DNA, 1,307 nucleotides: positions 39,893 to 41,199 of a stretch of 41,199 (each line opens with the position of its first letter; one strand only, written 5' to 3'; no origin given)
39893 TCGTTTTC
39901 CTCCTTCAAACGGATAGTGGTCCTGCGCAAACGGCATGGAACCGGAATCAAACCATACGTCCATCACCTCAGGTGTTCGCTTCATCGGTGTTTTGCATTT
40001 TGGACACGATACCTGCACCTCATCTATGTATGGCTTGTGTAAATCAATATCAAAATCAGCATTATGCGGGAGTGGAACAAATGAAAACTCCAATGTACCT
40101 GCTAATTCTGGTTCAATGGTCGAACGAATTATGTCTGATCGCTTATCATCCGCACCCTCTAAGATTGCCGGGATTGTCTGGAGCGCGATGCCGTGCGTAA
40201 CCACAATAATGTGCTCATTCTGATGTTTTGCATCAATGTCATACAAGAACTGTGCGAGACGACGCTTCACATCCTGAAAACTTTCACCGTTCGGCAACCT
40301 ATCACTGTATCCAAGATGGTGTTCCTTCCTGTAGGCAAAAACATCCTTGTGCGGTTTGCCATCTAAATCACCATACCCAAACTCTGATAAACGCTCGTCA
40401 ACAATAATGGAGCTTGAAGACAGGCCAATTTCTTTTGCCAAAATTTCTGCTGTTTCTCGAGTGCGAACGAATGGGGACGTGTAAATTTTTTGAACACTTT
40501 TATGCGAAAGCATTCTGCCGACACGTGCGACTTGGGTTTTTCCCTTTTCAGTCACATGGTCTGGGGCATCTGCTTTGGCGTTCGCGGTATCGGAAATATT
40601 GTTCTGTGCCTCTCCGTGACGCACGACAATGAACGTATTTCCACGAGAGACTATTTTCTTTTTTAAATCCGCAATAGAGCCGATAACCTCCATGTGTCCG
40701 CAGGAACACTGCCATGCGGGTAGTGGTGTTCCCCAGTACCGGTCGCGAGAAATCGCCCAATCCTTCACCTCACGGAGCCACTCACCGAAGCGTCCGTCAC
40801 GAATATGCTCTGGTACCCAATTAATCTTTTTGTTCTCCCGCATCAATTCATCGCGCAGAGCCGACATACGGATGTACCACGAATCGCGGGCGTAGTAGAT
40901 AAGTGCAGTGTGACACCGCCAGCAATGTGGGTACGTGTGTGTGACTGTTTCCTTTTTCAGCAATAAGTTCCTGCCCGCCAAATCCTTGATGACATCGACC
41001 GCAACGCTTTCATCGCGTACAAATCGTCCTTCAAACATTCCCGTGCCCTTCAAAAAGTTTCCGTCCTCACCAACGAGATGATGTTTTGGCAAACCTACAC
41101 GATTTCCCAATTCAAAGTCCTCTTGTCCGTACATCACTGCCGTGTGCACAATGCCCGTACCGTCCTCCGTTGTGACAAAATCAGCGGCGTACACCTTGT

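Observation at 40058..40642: Apparently intact histidine-phosphatase (RHG / PGM-like) domain nested inside the catalytic core of isoleucyl-tRNA synthetase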

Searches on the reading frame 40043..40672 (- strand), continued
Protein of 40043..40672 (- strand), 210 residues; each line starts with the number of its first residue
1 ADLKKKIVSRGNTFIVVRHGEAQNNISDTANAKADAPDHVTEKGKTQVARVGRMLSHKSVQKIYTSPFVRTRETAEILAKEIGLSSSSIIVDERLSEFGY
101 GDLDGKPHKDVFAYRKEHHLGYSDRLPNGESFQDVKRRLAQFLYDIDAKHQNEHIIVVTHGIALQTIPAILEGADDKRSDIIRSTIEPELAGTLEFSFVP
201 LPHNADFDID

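Call 32: find_homologous_proteins(query=P0238, max_evalue=1e-20)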
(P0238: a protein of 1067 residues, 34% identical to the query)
Query P0238 (1067 aa): 8000 proteins with E <= 1e-20 among 8000 candidates; the best 120 are listed.
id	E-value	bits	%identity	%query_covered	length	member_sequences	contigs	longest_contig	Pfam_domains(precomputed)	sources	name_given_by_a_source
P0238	0.0e+0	2503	100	100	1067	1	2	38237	PF09334.18,PF08264.20,PF13603.13,PF00133.29,PF10458.15,PF00300.28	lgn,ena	-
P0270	0.0e+0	1479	62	99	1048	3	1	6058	PF09334.18,PF08264.20,PF13603.13,PF00133.29,PF10458.15,PF00300.28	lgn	-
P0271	0.0e+0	1269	70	39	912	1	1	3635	PF09334.18,PF08264.20,PF13603.13,PF00133.29,PF10458.15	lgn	-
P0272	0.0e+0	1161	69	39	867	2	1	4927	PF09334.18,PF08264.20,PF13603.13,PF00133.29,PF10458.15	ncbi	-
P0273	0.0e+0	1160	71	39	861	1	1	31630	PF09334.18,PF08264.20,PF13603.13,PF00133.29,PF10458.15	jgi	jgi:valyl-tRNA synthetase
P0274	0.0e+0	1157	67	40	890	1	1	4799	PF09334.18,PF08264.20,PF13603.13,PF00133.29,PF10458.15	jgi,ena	-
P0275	0.0e+0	1151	69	40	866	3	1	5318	PF09334.18,PF08264.20,PF13603.13,PF00133.29,PF10458.15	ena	-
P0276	0.0e+0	1134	70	39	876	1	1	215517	PF09334.18,PF08264.20,PF13603.13,PF00133.29,PF10458.15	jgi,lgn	jgi:valyl-tRNA synthetase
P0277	0.0e+0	1134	67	41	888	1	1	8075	PF09334.18,PF08264.20,PF13603.13,PF00133.29,PF10458.15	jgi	jgi:valyl-tRNA synthetase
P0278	0.0e+0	1132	70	39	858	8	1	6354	PF09334.18,PF08264.20,PF13603.13,PF00133.29,PF10458.15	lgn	-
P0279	0.0e+0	1128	70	39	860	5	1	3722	PF09334.18,PF08264.20,PF13603.13,PF00133.29,PF10458.15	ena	-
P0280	0.0e+0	1126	69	39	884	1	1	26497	PF09334.18,PF08264.20,PF13603.13,PF00133.29,PF10458.15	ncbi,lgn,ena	-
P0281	0.0e+0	1126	69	39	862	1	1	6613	PF09334.18,PF08264.20,PF13603.13,PF00133.29,PF10458.15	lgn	-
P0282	0.0e+0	1118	70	39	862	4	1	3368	PF09334.18,PF08264.20,PF13603.13,PF00133.29,PF10458.15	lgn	-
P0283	0.0e+0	1114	70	39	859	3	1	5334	PF09334.18,PF08264.20,PF13603.13,PF00133.29,PF10458.15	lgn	-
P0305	0.0e+0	1012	46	97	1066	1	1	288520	PF09334.18,PF08264.20,PF13603.13,PF00133.29,PF10458.15,PF00300.28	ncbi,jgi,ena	-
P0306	0.0e+0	1012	46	99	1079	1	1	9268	PF09334.18,PF08264.20,PF13603.13,PF00133.29,PF10458.15,PF00300.28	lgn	-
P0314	7.4e-296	1002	47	98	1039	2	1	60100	PF09334.18,PF08264.20,PF13603.13,PF00133.29,PF10458.15,PF00300.28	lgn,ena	-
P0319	5.0e-294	996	46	96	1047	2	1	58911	PF09334.18,PF08264.20,PF00133.29,PF10458.15,PF00300.28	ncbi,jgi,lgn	ncbi:MAG: class I tRNA ligase family protein [Patescibacteria group bacterium]|jgi:valyl-tRNA synthe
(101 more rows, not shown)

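Call 33: predict_structure(alignment_id=A1)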
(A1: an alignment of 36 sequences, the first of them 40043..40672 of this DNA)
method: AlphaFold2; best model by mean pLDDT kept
length: 210 residues; sequences in the alignment: 36
mean_pLDDT: 95.3   pTM: 0.91
mean pLDDT of the five models: 95.3, 94.8, 94.3, 93.5, 93.2
residues with pLDDT >= 90: 192; 70-90: 12; 50-70: 6; < 50: 0
segments of 3 or more residues with pLDDT < 50: none
pLDDT, mean of each block of 10 residues (from residue 1): 72 98 97 96 99 97 98 99 98 98 97 97 97 98 97 98 97 95 96 97 80
secondary structure, 60 per line:
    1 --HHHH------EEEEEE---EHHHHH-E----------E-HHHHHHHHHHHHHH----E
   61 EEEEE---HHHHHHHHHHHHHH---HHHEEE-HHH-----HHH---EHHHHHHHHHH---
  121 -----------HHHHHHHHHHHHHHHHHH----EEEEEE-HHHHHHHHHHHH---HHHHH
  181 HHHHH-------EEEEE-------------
elements in order: H3-6 E13-18 H23-27 H42-55 E60-65 H69-82 E89-91 H108-117 H132-149 E154-159 H161-172 H176-185 E193-197

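Call 36: find_related_loci(query=window:40043-40672:-, collection=genome_contigs, flank=4000)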
Query window:40043-40672:- (210 aa) in genome_contigs; peptide patterns used: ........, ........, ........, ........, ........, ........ (x = any residue, [..] = any of these).
62 stretches matched a pattern; 4 encode a relative of the query (tblastn E <= 1e-3); 4 distinct loci.
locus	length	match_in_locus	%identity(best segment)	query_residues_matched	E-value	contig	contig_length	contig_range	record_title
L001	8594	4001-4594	35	12-210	1e-35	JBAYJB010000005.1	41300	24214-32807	MAG: Candidatus Paceibacterota bacterium isolate SO_2016_GW1_45 scaffold01773_OW334_2016, whole genome shotgun sequence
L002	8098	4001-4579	29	13-206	1e-21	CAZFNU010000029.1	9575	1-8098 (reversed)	MAG TPA_asm: uncultured Candidatus Saccharibacteria bacterium isolate binchicken_co115_2 genome assembly, contig: NODE_1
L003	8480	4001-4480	29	13-173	3e-15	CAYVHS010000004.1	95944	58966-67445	MAG TPA_asm: uncultured Bdellovibrionales bacterium isolate SRP278252_co2_49 genome assembly, contig: NODE_309_length_95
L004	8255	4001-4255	35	10-96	1e-7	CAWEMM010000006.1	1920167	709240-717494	MAG: uncultured Chloroflexia bacterium isolate MFD02979.bin.2.155 genome assembly, contig: contig_22357, whole genome sh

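Call 37: fold_search(model_id=the predicted structure, library=pdb)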
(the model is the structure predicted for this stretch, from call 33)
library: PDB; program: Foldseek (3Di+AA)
matches with E <= 10: 1289; with E <= 0.001: 315
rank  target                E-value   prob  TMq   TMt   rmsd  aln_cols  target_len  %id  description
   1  3f3k_B                1.5e-14  1.00  0.60  0.49   4.5       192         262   26  The structure of uncharacterized protein YKR043C from Saccharomyces cerevisiae. (released 2008-12-09)
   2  3e9d_A                5.0e-14  1.00  0.71  0.61   4.7       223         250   21  Structure of full-length TIGAR from Danio rerio (released 2008-12-16)
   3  3f3k_A                7.3e-14  1.00  0.62  0.51   3.6       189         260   25  The structure of uncharacterized protein YKR043C from Saccharomyces cerevisiae. (released 2008-12-09)
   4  3lg2_A                9.5e-14  1.00  0.61  0.49   3.7       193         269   26  A Ykr043C/ fructose-1,6-bisphosphate product complex following ligand soaking (released 2010-03-09)
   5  9mmh_A                1.0e-13  1.00  0.73  0.75   3.8       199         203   22  HFP (histidine family phosphatase) that catalyzes essential dephosphorylation for riboflavin biosynthesis (released 2025-04-09)
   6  3e9d_B                1.1e-13  1.00  0.71  0.63   4.9       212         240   22  Structure of full-length TIGAR from Danio rerio (released 2008-12-16)
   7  4ij6_B                1.4e-13  1.00  0.74  0.77   2.3       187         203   24  Crystal Structure of a Novel-type Phosphoserine Phosphatase Mutant (H9A) from <i>Hydrogenobacter thermophilus</i> TK-6 (released 2013-03-20)
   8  1h2e                  1.4e-13  1.00  0.75  0.76   2.6       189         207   29  BACILLUS STEAROTHERMOPHILUS PHOE (previously known as yhfr) in complex with phosphate (released 2002-08-12)
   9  4ij6_A                1.7e-13  1.00  0.74  0.75   2.4       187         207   24  Crystal Structure of a Novel-type Phosphoserine Phosphatase Mutant (H9A) from <i>Hydrogenobacter thermophilus</i> TK-6 (released 2013-03-20)
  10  3oi7_A                2.3e-13  1.00  0.59  0.49   4.5       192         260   26  Structure of the structure of the H13A mutant of Ykr043C in complex with sedoheptulose-1,7-bisphosphate (released 2010-11-17)
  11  3ll4_A                3.0e-13  1.00  0.62  0.51   3.6       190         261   26  Structure of the H13A mutant of Ykr043C in complex with fructose-1,6-bisphosphate (released 2010-03-09)
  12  3d8h_A                3.9e-13  1.00  0.70  0.65   7.0       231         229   22  Crystal structure of phosphoglycerate mutase from Cryptosporidium parvum, cgd7_4270 (released 2008-07-15)
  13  6s2q_B                5.0e-13  1.00  0.73  0.73   2.7       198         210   22  Mycobacterial hydrolase 1 (released 2020-07-22)
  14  6s2q_D                5.3e-13  1.00  0.74  0.74   2.6       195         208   22  Mycobacterial hydrolase 1 (released 2020-07-22)
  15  6s2q_A                5.7e-13  1.00  0.72  0.71   3.1       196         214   21  Mycobacterial hydrolase 1 (released 2020-07-22)
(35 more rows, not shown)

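Call 51: list_cluster_members(proteins=[P0128, P0151, P0162, P0171, P0184, P0191, P0199, P0241, P0217, P0253])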
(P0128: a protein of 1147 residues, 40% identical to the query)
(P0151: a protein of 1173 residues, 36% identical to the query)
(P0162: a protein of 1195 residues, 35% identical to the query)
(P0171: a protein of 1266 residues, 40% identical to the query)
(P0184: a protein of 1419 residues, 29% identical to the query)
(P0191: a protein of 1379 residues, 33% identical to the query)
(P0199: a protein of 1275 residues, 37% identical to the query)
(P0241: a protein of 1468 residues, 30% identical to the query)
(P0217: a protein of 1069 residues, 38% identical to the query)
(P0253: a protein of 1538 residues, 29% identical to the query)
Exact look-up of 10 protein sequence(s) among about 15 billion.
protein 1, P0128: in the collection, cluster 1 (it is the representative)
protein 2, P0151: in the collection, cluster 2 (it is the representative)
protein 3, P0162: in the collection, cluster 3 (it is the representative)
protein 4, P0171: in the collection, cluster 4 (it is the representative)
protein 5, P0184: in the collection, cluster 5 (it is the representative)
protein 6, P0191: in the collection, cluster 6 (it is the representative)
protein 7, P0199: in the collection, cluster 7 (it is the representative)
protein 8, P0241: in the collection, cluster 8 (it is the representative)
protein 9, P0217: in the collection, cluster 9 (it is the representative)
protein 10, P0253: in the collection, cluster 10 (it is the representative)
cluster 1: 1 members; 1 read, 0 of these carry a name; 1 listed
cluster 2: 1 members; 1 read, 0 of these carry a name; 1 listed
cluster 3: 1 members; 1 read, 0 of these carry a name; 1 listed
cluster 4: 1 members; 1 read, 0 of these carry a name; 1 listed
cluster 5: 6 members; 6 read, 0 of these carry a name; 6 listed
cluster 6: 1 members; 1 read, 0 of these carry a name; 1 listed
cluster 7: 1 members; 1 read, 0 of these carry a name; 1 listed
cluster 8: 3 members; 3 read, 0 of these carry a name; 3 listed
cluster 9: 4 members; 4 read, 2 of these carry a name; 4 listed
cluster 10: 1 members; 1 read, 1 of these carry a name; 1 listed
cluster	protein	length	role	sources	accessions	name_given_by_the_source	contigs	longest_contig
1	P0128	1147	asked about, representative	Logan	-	-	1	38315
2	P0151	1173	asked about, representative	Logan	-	-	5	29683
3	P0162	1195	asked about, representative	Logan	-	-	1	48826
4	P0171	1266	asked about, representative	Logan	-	-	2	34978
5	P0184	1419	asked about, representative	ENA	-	-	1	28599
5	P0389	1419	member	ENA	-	-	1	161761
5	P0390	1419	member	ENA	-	-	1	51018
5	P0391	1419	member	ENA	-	-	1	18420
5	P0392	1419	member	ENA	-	-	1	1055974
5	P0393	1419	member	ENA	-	-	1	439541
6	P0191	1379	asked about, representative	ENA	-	-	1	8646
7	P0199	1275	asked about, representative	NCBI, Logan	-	-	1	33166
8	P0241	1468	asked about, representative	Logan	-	-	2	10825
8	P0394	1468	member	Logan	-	-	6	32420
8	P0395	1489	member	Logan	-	-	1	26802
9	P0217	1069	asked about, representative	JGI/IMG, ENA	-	-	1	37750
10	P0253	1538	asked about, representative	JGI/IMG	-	valyl-tRNA synthetase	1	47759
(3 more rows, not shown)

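Call 57: search_protein_families(library=ncbifam, proteins=[P0185, P0152], max_evalue=0.01)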
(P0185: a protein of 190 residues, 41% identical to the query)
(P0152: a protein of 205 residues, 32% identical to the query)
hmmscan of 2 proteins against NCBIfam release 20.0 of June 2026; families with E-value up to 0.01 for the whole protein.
P0185 (190 aa): 22 families
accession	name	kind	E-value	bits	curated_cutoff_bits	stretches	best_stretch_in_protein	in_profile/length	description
NF038349.1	dPGM_arch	equivalog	4e-28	98.6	225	1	12-158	3-140/194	2,3-diphosphoglycerate-dependent phosphoglycerate mutase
NF005567.0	PRK07238.1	equivalog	2.6e-26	92.8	326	1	8-155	178-326/378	bifunctional RNase H/acid phosphatase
TIGR03162.1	ribazole_cobC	equivalog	1.7e-25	89.5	162.9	1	11-178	2-167/176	alpha-ribazole phosphatase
NF045917.1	PhserinePhPspA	equivalog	4.7e-23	82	350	1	11-156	5-151/211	phosphoserine phosphatase PspA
NF002901.0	PRK03482.1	equivalog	6.7e-20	71.6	261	1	11-157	5-152/215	2,3-diphosphoglycerate-dependent phosphoglycerate mutase GpmB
NF009994.0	PRK13463.1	equivalog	3.4e-19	69.4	277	1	7-186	2-182/203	phosphoserine phosphatase 1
TIGR03848.1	MSMEG_4193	subfamily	1.6e-18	66.9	203.85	1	10-164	2-161/204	MSMEG_4193 family putative phosphomutase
NF011580.0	PRK15004.1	equivalog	3.3e-16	59.9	250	1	10-158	3-152/203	adenosylcobalamin/alpha-ribazole phosphatase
NF002339.0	PRK01295.1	equivalog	6.7e-12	45.3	316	1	8-176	3-179/206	2,3-bisphosphoglycerate-dependent phosphoglycerate mutase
NF009993.0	PRK13462.1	equivalog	9.6e-11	41.7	226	1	7-158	5-150/203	acid phosphatase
NF002217.0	PRK01112.1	equivalog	1.4e-09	37.7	320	1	11-78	5-67/228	2,3-bisphosphoglycerate-dependent phosphoglycerate mutase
TIGR00249.1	sixA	equivalog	2.2e-09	37.3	74.5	1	11-82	4-68/154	phosphohistidine phosphatase SixA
TIGR01258.1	pgm_1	subfamily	2.6e-08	33.6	81.7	1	11-107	4-100/245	2,3-bisphosphoglycerate-dependent phosphoglycerate mutase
NF010718.0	PRK14120.1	equivalog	1.4e-07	31.1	366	1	7-112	4-109/249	phosphoglyceromutase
NF010713.0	PRK14115.1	equivalog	3.7e-07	29.7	305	1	11-109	5-103/248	2,3-diphosphoglycerate-dependent phosphoglycerate mutase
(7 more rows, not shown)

P0152 (205 aa): 15 families
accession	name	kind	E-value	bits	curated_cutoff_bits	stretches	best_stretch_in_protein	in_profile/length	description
TIGR03162.1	ribazole_cobC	equivalog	8.7e-26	90.4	162.9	1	18-182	2-163/176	alpha-ribazole phosphatase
NF005567.0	PRK07238.1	equivalog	3.1e-24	86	326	1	14-179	177-342/378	bifunctional RNase H/acid phosphatase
NF038349.1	dPGM_arch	equivalog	1.3e-22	80.7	225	1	19-184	3-158/194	2,3-diphosphoglycerate-dependent phosphoglycerate mutase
NF045917.1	PhserinePhPspA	equivalog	6.4e-20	71.7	350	1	16-179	3-166/211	phosphoserine phosphatase PspA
NF002901.0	PRK03482.1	equivalog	7.4e-17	61.7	261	1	17-178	4-165/215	2,3-diphosphoglycerate-dependent phosphoglycerate mutase GpmB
NF011580.0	PRK15004.1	equivalog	1.6e-16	61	250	1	16-172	2-158/203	adenosylcobalamin/alpha-ribazole phosphatase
NF009994.0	PRK13463.1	equivalog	1.3e-13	51.2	277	1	17-170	5-158/203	phosphoserine phosphatase 1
TIGR03848.1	MSMEG_4193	subfamily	1.2e-11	44.4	203.85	1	19-177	4-166/204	MSMEG_4193 family putative phosphomutase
NF002339.0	PRK01295.1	equivalog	1.9e-10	40.5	316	1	18-181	6-173/206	2,3-bisphosphoglycerate-dependent phosphoglycerate mutase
TIGR00249.1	sixA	equivalog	1.3e-07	31.6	74.5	1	17-93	3-75/154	phosphohistidine phosphatase SixA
NF009993.0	PRK13462.1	equivalog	7.6e-07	29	226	1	15-168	6-152/203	acid phosphatase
NF002217.0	PRK01112.1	equivalog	1.2e-05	24.8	320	0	18-77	5-62/228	2,3-bisphosphoglycerate-dependent phosphoglycerate mutase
TIGR01258.1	pgm_1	subfamily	7e-05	22.3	81.7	1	18-123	4-109/245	2,3-bisphosphoglycerate-dependent phosphoglycerate mutase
NF010713.0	PRK14115.1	equivalog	8e-05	22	305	1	18-123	5-110/248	2,3-diphosphoglycerate-dependent phosphoglycerate mutase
NF010718.0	PRK14120.1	equivalog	0.0061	15.9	366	0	18-122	8-112/249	phosphoglyceromutase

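Call 70: find_encoding_contigs(protein=P0185, flank=6000, max_places=4)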
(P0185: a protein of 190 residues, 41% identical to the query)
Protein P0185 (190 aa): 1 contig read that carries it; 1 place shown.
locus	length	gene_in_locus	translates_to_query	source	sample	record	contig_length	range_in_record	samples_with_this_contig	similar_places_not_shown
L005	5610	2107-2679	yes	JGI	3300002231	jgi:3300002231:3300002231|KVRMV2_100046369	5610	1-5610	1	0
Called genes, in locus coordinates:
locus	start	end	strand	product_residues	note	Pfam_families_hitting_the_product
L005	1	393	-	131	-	?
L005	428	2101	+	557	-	-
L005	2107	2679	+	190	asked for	PF00300:His_Phos_1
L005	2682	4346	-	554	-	-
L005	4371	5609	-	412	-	?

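Call 71: find_encoding_contigs(protein=P0152, flank=8000, max_places=4)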
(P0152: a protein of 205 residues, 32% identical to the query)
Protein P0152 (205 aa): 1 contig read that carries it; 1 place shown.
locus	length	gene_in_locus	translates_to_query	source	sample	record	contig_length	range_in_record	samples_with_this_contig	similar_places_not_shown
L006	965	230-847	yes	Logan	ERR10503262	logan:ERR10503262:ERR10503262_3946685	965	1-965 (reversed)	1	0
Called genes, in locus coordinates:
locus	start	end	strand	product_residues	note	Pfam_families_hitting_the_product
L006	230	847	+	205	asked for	PF00300:His_Phos_1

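Call 72: find_encoding_contigs(protein=P0178, flank=8000, max_places=4)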
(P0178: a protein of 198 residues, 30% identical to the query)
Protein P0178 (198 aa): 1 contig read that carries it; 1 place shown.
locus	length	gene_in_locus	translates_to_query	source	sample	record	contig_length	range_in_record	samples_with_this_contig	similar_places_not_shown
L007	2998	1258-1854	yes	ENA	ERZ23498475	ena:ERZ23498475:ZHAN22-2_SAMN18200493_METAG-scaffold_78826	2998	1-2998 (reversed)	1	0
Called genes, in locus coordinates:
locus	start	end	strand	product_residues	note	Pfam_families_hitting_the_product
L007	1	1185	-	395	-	?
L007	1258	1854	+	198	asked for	PF00300:His_Phos_1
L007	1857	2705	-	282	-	PF00089:Trypsin, PF13365:Trypsin_2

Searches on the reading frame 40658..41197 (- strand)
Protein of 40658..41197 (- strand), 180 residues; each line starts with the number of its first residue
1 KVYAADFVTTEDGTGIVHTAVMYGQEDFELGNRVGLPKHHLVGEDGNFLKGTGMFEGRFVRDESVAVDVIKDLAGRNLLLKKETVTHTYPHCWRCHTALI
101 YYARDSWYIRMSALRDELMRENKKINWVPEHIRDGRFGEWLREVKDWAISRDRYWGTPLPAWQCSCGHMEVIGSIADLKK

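Call 43: search_protein_families(library=ncbifam, proteins=[window:40658-41197:-], max_evalue=0.001)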
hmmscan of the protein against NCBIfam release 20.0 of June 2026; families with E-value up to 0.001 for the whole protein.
window:40658-41197:- (180 aa): 12 families
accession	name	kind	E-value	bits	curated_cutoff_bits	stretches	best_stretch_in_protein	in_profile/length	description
TIGR00392.1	ileS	equivalog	3.7e-60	204.1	621.4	1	2-179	313-496/861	isoleucine--tRNA ligase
NF000258.1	MupB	exception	1e-51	175.9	1900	1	1-178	297-473/1033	mupirocin-resistant isoleucine--tRNA ligase MupB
NF000257.1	MupA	exception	2.3e-42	144.8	1900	1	4-179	296-470/1024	mupirocin-resistant isoleucine--tRNA ligase MupA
TIGR00422.1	valS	equivalog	2.9e-33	114.9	612.1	1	4-171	258-426/863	valine--tRNA ligase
NF009687.0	PRK13208.1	equivalog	3.9e-32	111.3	738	1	2-167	255-418/801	valine--tRNA ligase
NF040702.1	ileS_w_GNAT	exception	3.5e-31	107.7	1999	1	4-160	497-652/1100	isoleucine--tRNA ligase, N-acetyltransferase domain-containing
NF004349.1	PRK05729.1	equivalog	9.3e-27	93.6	704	1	2-171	250-418/860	valine--tRNA ligase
NF011492.0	PRK14900.1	equivalog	2.4e-21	75.4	1783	1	5-171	269-434/1044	valine--tRNA ligase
NF000540.1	alt_ValS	exception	2e-11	42.6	900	1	78-163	359-448/827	valine--tRNA ligase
TIGR00396.1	leuS_bact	equivalog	1.4e-09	36.7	548.4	1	144-169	411-437/843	leucine--tRNA ligase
NF001100.0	PRK00133.1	equivalog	9.4e-06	24.4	587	1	89-161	172-244/676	methionine--tRNA ligase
NF008957.0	PRK12300.1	subfamily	3e-05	22.2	677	1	50-162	393-503/946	leucine--tRNA ligase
